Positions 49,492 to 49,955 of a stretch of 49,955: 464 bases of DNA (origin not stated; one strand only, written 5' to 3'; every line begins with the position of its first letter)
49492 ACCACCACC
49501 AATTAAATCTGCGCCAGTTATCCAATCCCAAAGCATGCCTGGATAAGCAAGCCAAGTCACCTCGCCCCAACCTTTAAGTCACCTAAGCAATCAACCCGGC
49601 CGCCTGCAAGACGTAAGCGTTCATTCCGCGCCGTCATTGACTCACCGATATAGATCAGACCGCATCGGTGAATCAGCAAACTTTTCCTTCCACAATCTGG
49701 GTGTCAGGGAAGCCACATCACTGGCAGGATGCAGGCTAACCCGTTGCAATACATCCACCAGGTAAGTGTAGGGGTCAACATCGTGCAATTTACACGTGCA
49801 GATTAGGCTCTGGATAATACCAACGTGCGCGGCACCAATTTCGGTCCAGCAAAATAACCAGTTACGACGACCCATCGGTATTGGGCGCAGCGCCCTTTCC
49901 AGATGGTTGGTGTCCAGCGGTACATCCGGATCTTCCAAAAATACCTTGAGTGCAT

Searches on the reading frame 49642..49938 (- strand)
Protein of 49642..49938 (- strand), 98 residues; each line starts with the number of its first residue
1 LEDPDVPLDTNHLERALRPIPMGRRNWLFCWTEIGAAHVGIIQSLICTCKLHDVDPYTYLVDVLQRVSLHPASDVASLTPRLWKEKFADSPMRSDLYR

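Call 99: search_protein_families(library=pfam, proteins=[window:49642-49938:-], max_evalue=0.01)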
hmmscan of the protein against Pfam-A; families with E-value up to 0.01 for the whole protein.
window:49642-49938:- (98 aa): 2 families
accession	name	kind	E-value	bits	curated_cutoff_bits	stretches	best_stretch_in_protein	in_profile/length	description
PF13817.11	DDE_Tnp_IS66_C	-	9.8e-14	51.7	30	1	44-80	1-38/39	IS66 C-terminal element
PF03050.20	DDE_Tnp_IS66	-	1e-10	41.9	23.1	1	1-37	247-283/284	Transposase IS66 family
